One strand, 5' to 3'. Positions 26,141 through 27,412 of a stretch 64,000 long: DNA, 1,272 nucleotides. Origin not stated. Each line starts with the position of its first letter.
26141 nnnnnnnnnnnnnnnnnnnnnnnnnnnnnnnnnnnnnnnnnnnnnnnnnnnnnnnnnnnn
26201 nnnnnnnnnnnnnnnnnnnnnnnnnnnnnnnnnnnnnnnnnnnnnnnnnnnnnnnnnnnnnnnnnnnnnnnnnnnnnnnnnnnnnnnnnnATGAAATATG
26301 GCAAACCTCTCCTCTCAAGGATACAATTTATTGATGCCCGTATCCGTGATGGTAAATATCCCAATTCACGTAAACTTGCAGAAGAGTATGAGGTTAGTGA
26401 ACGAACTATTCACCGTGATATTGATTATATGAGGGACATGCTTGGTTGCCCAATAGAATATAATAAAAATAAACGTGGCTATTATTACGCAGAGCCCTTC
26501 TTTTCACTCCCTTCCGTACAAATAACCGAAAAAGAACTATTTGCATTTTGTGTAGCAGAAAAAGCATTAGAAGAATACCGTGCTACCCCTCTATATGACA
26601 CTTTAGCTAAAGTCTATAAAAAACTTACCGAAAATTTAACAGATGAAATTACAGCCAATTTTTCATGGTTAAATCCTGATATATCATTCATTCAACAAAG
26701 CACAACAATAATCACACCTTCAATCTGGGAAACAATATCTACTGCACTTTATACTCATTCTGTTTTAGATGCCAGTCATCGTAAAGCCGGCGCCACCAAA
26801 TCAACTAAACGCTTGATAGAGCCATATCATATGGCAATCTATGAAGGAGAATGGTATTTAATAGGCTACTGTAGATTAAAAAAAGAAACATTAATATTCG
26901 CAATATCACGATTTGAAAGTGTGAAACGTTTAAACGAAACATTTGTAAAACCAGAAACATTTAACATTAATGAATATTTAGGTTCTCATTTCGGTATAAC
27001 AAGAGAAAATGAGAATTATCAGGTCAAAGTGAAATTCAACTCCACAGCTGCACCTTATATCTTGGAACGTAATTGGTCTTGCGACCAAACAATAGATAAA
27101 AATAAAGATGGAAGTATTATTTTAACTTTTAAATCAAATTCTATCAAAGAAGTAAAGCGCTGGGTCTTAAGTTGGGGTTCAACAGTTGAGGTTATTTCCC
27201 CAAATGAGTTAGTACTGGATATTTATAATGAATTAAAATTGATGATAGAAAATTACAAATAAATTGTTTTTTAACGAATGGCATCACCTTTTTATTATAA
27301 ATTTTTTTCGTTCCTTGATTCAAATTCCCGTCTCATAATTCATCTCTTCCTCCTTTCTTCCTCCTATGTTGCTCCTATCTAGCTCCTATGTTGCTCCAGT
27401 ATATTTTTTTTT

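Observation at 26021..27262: HTH-WYL regulator divergently transcribed from cas3, with a 20-bp perfect palindrome in the shared promoter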

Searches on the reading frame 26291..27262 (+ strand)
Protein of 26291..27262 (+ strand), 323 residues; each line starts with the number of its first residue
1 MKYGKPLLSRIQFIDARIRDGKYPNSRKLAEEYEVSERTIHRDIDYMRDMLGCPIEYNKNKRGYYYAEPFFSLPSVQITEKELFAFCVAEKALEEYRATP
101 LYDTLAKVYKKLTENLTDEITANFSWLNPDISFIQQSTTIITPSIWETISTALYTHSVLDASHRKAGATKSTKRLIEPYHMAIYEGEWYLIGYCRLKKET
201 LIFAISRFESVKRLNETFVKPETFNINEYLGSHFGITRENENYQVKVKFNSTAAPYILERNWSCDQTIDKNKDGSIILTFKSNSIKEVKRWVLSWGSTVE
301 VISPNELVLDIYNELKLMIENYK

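Call 3: search_protein_families(library=pfam, proteins=[window:26291-27262:+], max_evalue=0.01)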
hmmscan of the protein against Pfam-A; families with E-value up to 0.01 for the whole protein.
window:26291-27262:+ (323 aa): 3 families
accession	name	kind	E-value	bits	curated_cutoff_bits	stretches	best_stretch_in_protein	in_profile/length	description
PF25583.1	WCX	-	5.7e-16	59.1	23.9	1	242-318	2-75/76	WCX domain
PF13280.12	WYL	-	5.3e-15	55.6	21.8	1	146-212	3-69/70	WYL domain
PF08279.18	HTH_11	-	1.7e-08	34.6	25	1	26-64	18-54/55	HTH domain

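Call 11: find_homologous_proteins(query=window:26291-27262:+)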
Query window:26291-27262:+ (323 aa): 380 proteins with E <= 0.001 among 1381 candidates; the best 120 are listed.
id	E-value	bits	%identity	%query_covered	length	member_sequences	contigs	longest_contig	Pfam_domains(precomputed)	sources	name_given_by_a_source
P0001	2.8e-215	732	100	100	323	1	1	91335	PF08279.19,PF13280.13,PF25583.2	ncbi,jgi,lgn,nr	ncbi:MAG: transcriptional regulator [Spirochaetes bacterium]|jgi:proteasome accessory factor B|nr:tr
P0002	2.5e-127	443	59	100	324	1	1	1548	PF08279.19,PF13280.13,PF25583.2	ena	-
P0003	4.3e-127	442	58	100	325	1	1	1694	PF08279.19,PF13280.13,PF25583.2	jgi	jgi:predicted DNA-binding transcriptional regulator YafY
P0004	2.2e-126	440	60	100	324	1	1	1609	PF08279.19,PF13280.13,PF25583.2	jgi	jgi:predicted DNA-binding transcriptional regulator YafY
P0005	1.2e-125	437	58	100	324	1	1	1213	PF08279.19,PF13280.13,PF25583.2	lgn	-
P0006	4.9e-123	429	57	100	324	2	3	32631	PF08279.19,PF13280.13,PF25583.2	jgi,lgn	jgi:predicted DNA-binding transcriptional regulator YafY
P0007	2.6e-122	426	56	100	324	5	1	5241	PF08279.19,PF13280.13,PF25583.2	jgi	-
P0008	2.0e-121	423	55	99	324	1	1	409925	PF08279.19,PF13280.13,PF25583.2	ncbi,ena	-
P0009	2.8e-116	406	57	97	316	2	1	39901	PF08279.19,PF13280.13,PF25583.2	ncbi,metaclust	ncbi:MAG: hypothetical protein A2176_00005, partial [Spirochaetes bacterium RBG_13_51_14]|metaclust:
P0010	1.4e-114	401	55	100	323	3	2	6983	PF08279.19,PF13280.13,PF25583.2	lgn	-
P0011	1.1e-111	391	53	100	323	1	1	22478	PF08279.19,PF13280.13,PF25583.2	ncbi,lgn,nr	ncbi:MAG: YafY family transcriptional regulator [Spirochaetes bacterium]|nr:YafY family transcriptio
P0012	1.2e-111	391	53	100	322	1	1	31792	PF08279.19,PF13280.13,PF25583.2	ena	-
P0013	3.9e-108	380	51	98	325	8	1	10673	PF08279.19,PF13280.13,PF25583.2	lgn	-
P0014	1.0e-106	375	51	100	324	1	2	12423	PF08279.19,PF13280.13,PF25583.2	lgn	-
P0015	7.5e-105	369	50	100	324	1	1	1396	PF08279.19,PF13280.13,PF25583.2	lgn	-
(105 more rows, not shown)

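Call 12: search_protein_families(library=padloc, proteins=[window:26291-27262:+], max_evalue=0.01)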
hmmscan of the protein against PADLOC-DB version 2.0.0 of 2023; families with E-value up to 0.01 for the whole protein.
window:26291-27262:+ (323 aa): 3 families
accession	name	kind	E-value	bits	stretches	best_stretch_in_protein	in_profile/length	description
PDLC01457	WYL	-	6.6e-39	131.8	1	19-307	14-229/229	"CAS-I,CAS-II,CAS-III,CAS-IV,CAS-V,CAS-VI; associated_signaling"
PDLC01652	WYL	-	9.9e-31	105.2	1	141-318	15-161/162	"CAS-I,CAS-II,CAS-III,CAS-IV,CAS-V,CAS-VI; associated_signaling"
PDLC01766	Cas3c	-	3.3e-27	93.1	1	27-322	25-316/1009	-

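Call 13: search_protein_families(library=ncbifam, proteins=[window:26291-27262:+], max_evalue=0.01)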
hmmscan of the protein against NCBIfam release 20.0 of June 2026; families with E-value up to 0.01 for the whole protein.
window:26291-27262:+ (323 aa): 1 family
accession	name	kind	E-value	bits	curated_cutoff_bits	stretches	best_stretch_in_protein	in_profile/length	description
NF053736.1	AcpB_EbpR_MafR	subfamily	8.6e-05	22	130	1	11-65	9-63/481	AcpB/EbpR/MafR family transcriptional regulator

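Call 16: find_related_loci(query=A1, collection=genome_contigs, flank=10000)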
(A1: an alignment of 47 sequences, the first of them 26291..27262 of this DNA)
Query A1 (323 aa) in genome_contigs; peptide patterns used: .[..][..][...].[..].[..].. (x = any residue, [..] = any of these).
207 stretches matched a pattern; 206 encode a relative of the query (tblastn E <= 1e-3); the best 80 are kept; 80 distinct loci.
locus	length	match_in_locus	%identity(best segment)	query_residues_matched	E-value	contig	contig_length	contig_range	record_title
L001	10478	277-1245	55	1-323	4e-125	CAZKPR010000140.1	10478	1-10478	MAG TPA_asm: uncultured Leptospirales bacterium isolate binchicken_co26_5 genome assembly, contig: NODE_7755_length_1047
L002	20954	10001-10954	48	5-322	5e-109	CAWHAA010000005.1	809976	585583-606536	MAG: uncultured Spirochaetota bacterium isolate MFD04716.bin.2.40 genome assembly, contig: contig_21243, whole genome sh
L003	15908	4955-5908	49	5-322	6e-107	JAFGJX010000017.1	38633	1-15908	MAG: Spirochaetes bacterium isolate Zod_Metabat.30 k87_1811237, whole genome shotgun sequence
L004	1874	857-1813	46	4-322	3e-111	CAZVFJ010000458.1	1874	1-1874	MAG TPA_asm: uncultured Leptospirales bacterium isolate SRP192927_co3_21 genome assembly, contig: NODE_204530_length_187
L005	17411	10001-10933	47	5-315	9e-104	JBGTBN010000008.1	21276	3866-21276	MAG: Spirochaetota bacterium isolate JTS-AC98 k141_6769, whole genome shotgun sequence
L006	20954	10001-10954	48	1-318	7e-103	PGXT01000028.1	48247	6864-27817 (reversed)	MAG: Spirochaetae bacterium HGW-Spirochaetae-5 bjp_ig2069_scaffold_1046, whole genome shotgun sequence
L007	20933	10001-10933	46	5-315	9e-103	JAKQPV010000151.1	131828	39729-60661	MAG: Spirochaetota bacterium isolate USMO_maxbin.118 k141_1265521, whole genome shotgun sequence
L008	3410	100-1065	47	1-322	1e-104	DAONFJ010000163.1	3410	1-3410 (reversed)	MAG TPA_asm: Spirochaetota bacterium isolate AMR_MDS_3846 NODE_34317_length_3410_cov_9.227422, whole genome shotgun sequ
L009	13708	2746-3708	46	1-322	3e-102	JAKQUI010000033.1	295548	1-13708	MAG: Spirochaetota bacterium isolate USST_maxbin.066 k141_329311, whole genome shotgun sequence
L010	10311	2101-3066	47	1-322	6e-102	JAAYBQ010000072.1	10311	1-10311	MAG: Spirochaetes bacterium isolate AS06rmzACSIP_338 128125_AS06, whole genome shotgun sequence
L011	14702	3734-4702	46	1-323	4e-101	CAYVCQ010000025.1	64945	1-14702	MAG TPA_asm: uncultured Leptospirales bacterium isolate SRP302447_co2_803 genome assembly, contig: NODE_1341_length_6494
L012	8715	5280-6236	47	5-322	1e-100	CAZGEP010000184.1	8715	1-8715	MAG TPA_asm: uncultured Planctomycetota bacterium isolate SRP141376_co2_16 genome assembly, contig: NODE_14723_length_87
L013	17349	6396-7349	46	1-318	1e-100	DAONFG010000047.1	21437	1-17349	MAG TPA_asm: Spirochaetota bacterium isolate AMR_MDS_3849 NODE_2517_length_21437_cov_5.812646, whole genome shotgun sequ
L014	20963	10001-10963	48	1-322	5e-99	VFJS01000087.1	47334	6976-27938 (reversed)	MAG: Spirochaetia bacterium isolate Bin_56_1 c_000003860766, whole genome shotgun sequence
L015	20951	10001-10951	46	5-322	1e-96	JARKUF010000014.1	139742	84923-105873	MAG: Spirochaetota bacterium isolate Seed_metabat.82 k141_604960, whole genome shotgun sequence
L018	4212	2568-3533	44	1-322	3e-93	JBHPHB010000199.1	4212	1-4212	Spirochaetota bacterium isolate SAG AM-311-O03 NODE_199_length_4212_cov_10.002887, whole genome shotgun sequence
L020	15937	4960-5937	43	1-322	3e-91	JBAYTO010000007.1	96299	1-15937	MAG: Desulfurivibrionaceae bacterium isolate SO_2016_LW3_10 scaffold00329_LW162_2016, whole genome shotgun sequence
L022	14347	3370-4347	42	1-322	1e-89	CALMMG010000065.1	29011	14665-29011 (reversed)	MAG TPA_asm: uncultured proteobacterium isolate SRR6284162_bin.41_CONCOCT_v1.1_MAG genome assembly, contig: ERZ795126.50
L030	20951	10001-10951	42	6-322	4e-88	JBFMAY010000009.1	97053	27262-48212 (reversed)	MAG: Thermodesulfobacteriota bacterium isolate MAG150 MAG150_9, whole genome shotgun sequence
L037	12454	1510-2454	43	1-315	1e-86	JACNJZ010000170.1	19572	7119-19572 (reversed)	MAG: Candidatus Desulfobia pelagia NIOZ-UU_NODE_3406_length_19572_cov_8.49639, whole genome shotgun sequence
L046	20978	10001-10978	40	1-322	1e-85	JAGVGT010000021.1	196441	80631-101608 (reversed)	MAG: Deltaproteobacteria bacterium isolate DeMMO2_17 c_000000049389, whole genome shotgun sequence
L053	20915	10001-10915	42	5-311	2e-84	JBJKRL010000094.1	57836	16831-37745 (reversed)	MAG: Desulfocapsaceae bacterium isolate Bin_58 S1Ck127_2892275_flag_0_multi_13.0000_len_57836, whole genome shotgun sequ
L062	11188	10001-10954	40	5-323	4e-83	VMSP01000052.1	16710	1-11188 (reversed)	MAG: Desulfocapsa sp. isolate N3_15 k141_305012, whole genome shotgun sequence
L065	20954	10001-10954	40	5-323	3e-82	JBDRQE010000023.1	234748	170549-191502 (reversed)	MAG: Pseudomonadota bacterium isolate MEGAHIT-group-2.20 k141_1282761, whole genome shotgun sequence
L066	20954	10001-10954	39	5-323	3e-82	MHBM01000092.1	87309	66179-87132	MAG: Lentisphaerae bacterium RIFOXYA12_FULL_48_11 rifixya3_full_scaffold_216, whole genome shotgun sequence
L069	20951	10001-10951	39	5-323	5e-82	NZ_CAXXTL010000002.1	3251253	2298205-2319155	MAG: uncultured Desulfobulbus sp. isolate 488ba005-bef4-404b-a7aa-59c4f49eb36e contig_2, whole genome shotgun sequence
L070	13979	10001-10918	41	5-311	7e-82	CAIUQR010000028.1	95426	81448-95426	MAG: uncultured delta proteobacterium isolate VK4_bin-1304 genome assembly, contig: bin-1304:028/155, whole genome shotg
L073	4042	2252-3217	39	5-322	2e-81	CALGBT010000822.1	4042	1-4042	MAG TPA_asm: uncultured proteobacterium isolate ERR2206791_bin.31_CONCOCT_v1.1_MAG genome assembly, contig: ERZ890953.74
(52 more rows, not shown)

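Call 20: find_encoding_contigs(protein=P0006, flank=8000, max_places=2)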
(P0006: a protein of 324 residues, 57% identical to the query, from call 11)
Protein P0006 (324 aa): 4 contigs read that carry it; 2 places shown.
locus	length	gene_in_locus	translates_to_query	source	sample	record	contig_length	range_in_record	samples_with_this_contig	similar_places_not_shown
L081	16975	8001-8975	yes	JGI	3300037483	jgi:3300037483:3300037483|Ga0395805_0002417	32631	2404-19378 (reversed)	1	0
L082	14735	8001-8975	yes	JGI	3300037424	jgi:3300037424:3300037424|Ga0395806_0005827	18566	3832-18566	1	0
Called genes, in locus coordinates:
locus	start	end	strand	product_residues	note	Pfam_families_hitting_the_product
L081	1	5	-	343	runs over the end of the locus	PF01867:Cas_Cas1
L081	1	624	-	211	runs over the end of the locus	PF01930:Cas_Cas4, PF12705:PDDEXK_1 (faint)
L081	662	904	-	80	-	PF09720:Unstab_antitox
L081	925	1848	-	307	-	PF05107:Cas_Cas7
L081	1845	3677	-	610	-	PF09709:Cas_Csd1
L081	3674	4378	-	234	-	PF09704:Cas_Cas5d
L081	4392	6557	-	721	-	PF01966:HD (faint), PF00270:DEAD, PF04851:ResIII, PF00271:Helicase_C (faint), PF22590:Cas3-like_C_2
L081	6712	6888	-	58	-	-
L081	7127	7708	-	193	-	-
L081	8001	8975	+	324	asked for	PF08279:HTH_11 (weak), PF13280:WYL, PF25583:WCX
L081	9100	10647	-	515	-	-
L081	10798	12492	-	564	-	PF12833:HTH_18, PF00165:HTH_AraC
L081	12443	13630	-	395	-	PF03783:CsgG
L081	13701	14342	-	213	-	PF00702:Hydrolase, PF12710:HAD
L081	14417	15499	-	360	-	-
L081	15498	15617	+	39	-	-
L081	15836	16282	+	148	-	PF08281:Sigma70_r4_2, PF04545:Sigma70_r4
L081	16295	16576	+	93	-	-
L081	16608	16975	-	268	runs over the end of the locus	PF00106:adh_short, PF08659:KR, PF13561:adh_short_C2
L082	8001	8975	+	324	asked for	PF08279:HTH_11 (weak), PF13280:WYL, PF25583:WCX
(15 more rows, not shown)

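Call 21: find_encoding_contigs(protein=P0008, flank=8000, max_places=2)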
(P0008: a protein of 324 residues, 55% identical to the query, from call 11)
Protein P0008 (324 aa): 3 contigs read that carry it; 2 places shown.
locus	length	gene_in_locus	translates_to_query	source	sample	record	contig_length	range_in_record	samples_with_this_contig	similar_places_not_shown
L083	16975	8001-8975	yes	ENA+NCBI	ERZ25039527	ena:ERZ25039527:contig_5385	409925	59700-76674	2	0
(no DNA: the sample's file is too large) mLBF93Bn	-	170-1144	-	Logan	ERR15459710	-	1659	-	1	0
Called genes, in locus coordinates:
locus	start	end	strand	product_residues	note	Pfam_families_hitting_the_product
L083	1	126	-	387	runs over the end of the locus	PF00155:Aminotran_1_2, PF12897:Asp_aminotransf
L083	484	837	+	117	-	PF00436:SSB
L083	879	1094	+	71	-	-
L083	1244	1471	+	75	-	-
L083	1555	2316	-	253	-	PF00378:ECH_1, PF16113:ECH_2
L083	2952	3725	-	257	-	PF21088:MS_channel_1st, PF00924:MS_channel_2nd, PF21082:MS_channel_3rd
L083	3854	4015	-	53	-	-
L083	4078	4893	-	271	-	PF00654:Voltage_CLC, PF00571:CBS (weak)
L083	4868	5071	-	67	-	-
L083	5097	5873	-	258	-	PF00654:Voltage_CLC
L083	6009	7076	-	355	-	PF03193:RsgA_GTPase, PF01926:MMR_HSR1 (weak)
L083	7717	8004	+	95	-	PF05899:Cupin_3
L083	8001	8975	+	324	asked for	PF08279:HTH_11 (weak), PF13280:WYL, PF25583:WCX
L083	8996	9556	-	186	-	-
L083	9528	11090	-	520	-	-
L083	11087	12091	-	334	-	-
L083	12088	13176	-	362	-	-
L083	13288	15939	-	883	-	-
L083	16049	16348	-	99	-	-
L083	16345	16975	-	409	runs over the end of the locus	PF25021:TEN_NHL (faint), PF01436:NHL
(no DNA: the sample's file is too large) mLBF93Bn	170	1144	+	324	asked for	PF08279:HTH_11 (weak), PF13280:WYL, PF25583:WCX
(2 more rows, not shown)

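Call 22: find_encoding_contigs(protein=P0009, flank=8000, max_places=2)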
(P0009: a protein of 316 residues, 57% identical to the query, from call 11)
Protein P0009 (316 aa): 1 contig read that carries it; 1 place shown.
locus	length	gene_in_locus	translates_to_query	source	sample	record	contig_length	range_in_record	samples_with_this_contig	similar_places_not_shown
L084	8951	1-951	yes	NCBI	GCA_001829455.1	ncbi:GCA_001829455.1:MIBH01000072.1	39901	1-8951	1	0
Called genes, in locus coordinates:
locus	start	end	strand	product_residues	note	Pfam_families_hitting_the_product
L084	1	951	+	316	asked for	PF08279:HTH_11 (weak), PF13280:WYL, PF25583:WCX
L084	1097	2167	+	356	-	PF04015:DUF362, PF00037:Fer4 (weak), PF12797:Fer4_2 (faint), PF12837:Fer4_6 (faint), PF13237:Fer4_10, PF14697:Fer4_21 (weak), PF12838:Fer4_7 (weak), PF13187:Fer4_9 (faint)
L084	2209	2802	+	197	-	PF03783:CsgG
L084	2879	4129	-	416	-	PF03033:Glyco_transf_28, PF00201:UDPGT, PF04101:Glyco_tran_28_C (weak), PF06722:EryCIII-like_C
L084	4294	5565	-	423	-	PF25084:LbH_EIF2B, PF25087:GMPPB_C (weak)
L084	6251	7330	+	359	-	PF01757:Acyl_transf_3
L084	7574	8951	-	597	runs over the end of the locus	PF13231:PMT_2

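Call 23: search_protein_families(library=pfam, proteins=[L002:7244-9481:-, L002:6068-7123:-, L002:3214-5445:-, L002:11127-13127:+, L069:7214-9781:-, L069:4113-7223:-, L065:5519-9127:-, L020:6177-6998:+, L022:1655-2887:-, L037:2577-3767:+], max_evalue=0.001)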
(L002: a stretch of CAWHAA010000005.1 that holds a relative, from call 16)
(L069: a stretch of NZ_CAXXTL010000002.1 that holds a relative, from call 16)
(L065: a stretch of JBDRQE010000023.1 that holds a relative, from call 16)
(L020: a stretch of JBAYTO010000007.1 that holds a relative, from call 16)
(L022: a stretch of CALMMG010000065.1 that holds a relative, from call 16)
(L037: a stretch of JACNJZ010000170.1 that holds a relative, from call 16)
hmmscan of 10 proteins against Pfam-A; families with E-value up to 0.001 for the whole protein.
L002:7244-9481:- (745 aa): 1 family
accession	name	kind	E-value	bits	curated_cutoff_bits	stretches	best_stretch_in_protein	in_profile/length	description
PF00015.26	MCPsignal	-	1.2e-33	116.8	34.6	1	528-678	5-169/172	Methyl-accepting chemotaxis protein (MCP) signalling domain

L002:6068-7123:- (351 aa): 4 families
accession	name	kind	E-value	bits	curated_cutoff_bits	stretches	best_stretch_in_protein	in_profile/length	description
PF08545.16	ACP_syn_III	-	2.1e-13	50.4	24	1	124-198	1-67/80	3-Oxoacyl-[acyl-carrier-protein (ACP)] synthase III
PF08541.16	ACP_syn_III_C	-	4.6e-06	27.1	26.6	1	303-349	42-88/90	3-Oxoacyl-[acyl-carrier-protein (ACP)] synthase III C terminal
PF00108.29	Thiolase_N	-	0.00041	20.2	26.4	1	69-158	23-113/260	Thiolase, N-terminal domain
PF07451.17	SpoVAD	-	0.00044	19.6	22.1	0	252-296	207-251/329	Stage V sporulation protein AD (SpoVAD)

L002:3214-5445:- (743 aa): 4 families
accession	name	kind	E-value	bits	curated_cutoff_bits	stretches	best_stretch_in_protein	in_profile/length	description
PF07695.17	7TMR-DISM_7TM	-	9.2e-14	52.3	29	1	199-392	13-205/205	7TM diverse intracellular signalling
PF02518.31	HATPase_c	-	8e-12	46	26.4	1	656-742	5-108/111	Histidine kinase-, DNA gyrase B-, and HSP90-like ATPase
PF07730.19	HisKA_3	-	1.8e-09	38.4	24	1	550-609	1-63/68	Histidine kinase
PF08448.16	PAS_4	-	9.3e-09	35.9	23.1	1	431-536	4-108/110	PAS fold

L002:11127-13127:+ (666 aa): 3 families
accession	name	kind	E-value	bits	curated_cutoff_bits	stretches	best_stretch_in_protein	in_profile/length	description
PF00999.27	Na_H_Exchanger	-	1.3e-55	189.2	26.2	1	10-371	4-373/375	Sodium/hydrogen exchanger, transmembrane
PF02254.24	TrkA_N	-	4.8e-21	75.7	23.8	1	405-520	1-116/116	TrkA-N domain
PF02080.26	TrkA_C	-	1.8e-13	50.6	27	1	579-647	2-69/71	TrkA-C domain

L069:7214-9781:- (855 aa): 1 family
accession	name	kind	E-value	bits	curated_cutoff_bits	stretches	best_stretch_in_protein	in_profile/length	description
PF12705.13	PDDEXK_1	-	9.5e-22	78.6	22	1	578-847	3-246/247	PD-(D/E)XK nuclease superfamily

L069:4113-7223:- (1036 aa): 7 families
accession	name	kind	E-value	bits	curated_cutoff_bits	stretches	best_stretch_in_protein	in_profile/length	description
PF00580.27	UvrD-helicase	-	1.7e-44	153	23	1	5-377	17-266/271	UvrD/REP helicase N-terminal domain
PF13361.12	UvrD_C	-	1.6e-18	67.7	25.6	2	616-777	232-345/350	UvrD-like helicase C-terminal domain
PF13245.12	AAA_19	-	1.7e-12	48.1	25.1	1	4-367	14-134/134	AAA domain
PF12705.13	PDDEXK_1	-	2.4e-08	34.7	22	1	879-1024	32-189/247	PD-(D/E)XK nuclease superfamily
PF13538.12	UvrD_C_2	-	1e-06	28.9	27.4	0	758-778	32-52/52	UvrD-like helicase C-terminal domain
PF13604.12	AAA_30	-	7.4e-05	23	27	0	2-53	19-66/191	AAA domain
PF01443.25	Viral_helicase1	-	0.00017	21.9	21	0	5-58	2-52/228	Viral superfamily 1 RNA helicase core domain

L065:5519-9127:- (1202 aa): 5 families
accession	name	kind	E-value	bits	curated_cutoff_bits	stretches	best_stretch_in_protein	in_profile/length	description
PF00271.37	Helicase_C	-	1.5e-20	73.9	23.5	1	689-805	2-110/110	Helicase conserved C-terminal domain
PF18731.6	HEPN_Swt1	-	5e-17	62.7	27.5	1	11-123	9-115/115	Swt1-like HEPN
PF00176.29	SNF2-rel_dom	-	2.9e-16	59.9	24.9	1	294-485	17-194/290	SNF2-related domain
PF04851.21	ResIII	-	9.8e-10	39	22.5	1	281-455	7-163/164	Type III restriction enzyme, res subunit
PF02413.22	Caudo_TAP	-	0.00039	21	22.1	0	1087-1147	35-94/131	Caudovirales tail fibre assembly protein, lambda gpK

L020:6177-6998:+ (273 aa): 2 families
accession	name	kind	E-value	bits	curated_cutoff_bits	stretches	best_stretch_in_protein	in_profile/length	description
PF00877.26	NLPC_P60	-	6.7e-30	103.6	23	1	160-266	1-104/105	NlpC/P60 family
PF05036.18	SPOR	-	1.2e-14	54.8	21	1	60-122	5-69/76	SPOR domain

L022:1655-2887:- (410 aa): 4 families
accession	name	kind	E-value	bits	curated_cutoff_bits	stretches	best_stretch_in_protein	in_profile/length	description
PF13487.12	HD_5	-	2e-30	106.2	27.2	1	160-306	8-156/170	HD domain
PF11871.13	DUF3391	-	1.4e-28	100.6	27.8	1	2-135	1-136/136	Domain of unknown function (DUF3391)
PF01966.28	HD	-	1e-15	58.5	22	1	166-288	1-115/116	HD domain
PF08668.18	HDOD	-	0.00012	22.1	22.9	1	165-242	94-169/196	HDOD domain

L037:2577-3767:+ (396 aa): 2 families
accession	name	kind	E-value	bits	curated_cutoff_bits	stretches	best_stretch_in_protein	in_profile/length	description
PF01546.33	Peptidase_M20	-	1.9e-45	155.8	24.6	1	76-385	1-204/206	Peptidase family M20/M25/M40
PF07687.19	M20_dimer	-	5.2e-12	46.1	21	1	187-278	8-99/107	Peptidase dimerisation domain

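Call 24: find_related_loci(query=window:26291-27262:+, collection=metagenome_contigs, flank=10000)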
Query window:26291-27262:+ (323 aa) in metagenome_contigs; peptide patterns used: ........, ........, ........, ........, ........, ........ (x = any residue, [..] = any of these).
133 stretches matched a pattern; 6 encode a relative of the query (tblastn E <= 1e-3); 6 distinct loci.
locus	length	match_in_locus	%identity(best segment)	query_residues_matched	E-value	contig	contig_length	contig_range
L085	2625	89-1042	33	1-317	8e-61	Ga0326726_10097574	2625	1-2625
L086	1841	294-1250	30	1-318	8e-59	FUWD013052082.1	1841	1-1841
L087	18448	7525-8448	36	5-308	1e-57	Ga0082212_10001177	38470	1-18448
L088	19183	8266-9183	32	1-307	9e-55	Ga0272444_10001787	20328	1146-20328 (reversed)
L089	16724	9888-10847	31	1-322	6e-53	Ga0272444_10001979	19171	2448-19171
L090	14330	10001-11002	24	1-323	3e-22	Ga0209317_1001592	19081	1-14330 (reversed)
